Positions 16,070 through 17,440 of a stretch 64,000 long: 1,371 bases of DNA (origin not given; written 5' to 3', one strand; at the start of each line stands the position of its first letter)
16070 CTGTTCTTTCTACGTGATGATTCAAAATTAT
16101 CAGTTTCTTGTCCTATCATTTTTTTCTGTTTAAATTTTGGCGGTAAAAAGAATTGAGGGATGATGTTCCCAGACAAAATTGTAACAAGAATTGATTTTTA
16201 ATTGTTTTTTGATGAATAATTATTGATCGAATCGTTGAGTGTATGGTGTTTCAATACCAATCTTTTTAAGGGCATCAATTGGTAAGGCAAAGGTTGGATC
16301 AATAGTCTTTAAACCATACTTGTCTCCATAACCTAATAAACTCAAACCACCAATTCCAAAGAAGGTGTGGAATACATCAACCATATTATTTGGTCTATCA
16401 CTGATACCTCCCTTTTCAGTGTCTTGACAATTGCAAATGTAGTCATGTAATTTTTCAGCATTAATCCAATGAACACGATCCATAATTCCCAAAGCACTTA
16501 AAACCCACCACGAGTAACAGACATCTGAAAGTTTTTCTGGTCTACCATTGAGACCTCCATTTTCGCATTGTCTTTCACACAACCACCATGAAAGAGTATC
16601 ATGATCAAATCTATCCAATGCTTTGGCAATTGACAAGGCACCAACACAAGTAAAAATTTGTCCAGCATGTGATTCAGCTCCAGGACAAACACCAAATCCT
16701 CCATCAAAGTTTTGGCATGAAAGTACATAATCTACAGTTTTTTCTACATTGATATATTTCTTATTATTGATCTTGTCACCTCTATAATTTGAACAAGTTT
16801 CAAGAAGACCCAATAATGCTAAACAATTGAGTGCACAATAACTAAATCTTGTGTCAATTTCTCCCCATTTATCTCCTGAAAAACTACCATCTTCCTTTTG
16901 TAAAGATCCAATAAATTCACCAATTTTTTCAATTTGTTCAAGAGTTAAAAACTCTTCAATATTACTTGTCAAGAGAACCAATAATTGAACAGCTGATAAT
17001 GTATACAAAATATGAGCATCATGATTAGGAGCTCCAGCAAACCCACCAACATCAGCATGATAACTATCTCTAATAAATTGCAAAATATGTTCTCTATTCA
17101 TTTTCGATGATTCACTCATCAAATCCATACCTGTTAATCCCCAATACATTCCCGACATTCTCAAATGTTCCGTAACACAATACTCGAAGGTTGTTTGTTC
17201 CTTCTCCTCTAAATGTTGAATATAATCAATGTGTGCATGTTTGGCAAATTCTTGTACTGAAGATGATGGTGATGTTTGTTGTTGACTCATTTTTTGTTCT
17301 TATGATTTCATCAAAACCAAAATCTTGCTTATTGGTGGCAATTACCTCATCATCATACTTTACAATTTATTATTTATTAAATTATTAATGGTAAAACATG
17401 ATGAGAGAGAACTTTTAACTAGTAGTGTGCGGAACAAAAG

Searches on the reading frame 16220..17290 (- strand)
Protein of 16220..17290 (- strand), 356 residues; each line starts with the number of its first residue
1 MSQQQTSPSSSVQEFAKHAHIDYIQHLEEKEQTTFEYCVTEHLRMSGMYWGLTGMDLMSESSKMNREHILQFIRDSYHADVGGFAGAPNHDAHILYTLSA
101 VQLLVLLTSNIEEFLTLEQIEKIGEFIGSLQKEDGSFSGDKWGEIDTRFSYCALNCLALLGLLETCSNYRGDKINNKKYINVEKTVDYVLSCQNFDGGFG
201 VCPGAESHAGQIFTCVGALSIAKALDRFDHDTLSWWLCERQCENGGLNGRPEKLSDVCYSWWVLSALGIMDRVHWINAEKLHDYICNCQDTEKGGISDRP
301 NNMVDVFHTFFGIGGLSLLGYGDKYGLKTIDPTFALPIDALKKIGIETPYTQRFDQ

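Call 52: search_protein_families(library=pfam, proteins=[window:16220-17290:-], max_evalue=0.01)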
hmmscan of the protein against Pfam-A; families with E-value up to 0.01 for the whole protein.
window:16220-17290:- (356 aa): 2 families
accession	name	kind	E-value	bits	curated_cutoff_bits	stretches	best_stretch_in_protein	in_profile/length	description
PF00432.27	Prenyltrans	-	2e-92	310.3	26.5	1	15-335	1-303/304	Prenyltransferase alpha-alpha toroid domain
PF13243.12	SQHop_cyclase_C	-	0.007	15.9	26.1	0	113-202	154-229/319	Squalene-hopene cyclase C-terminal domain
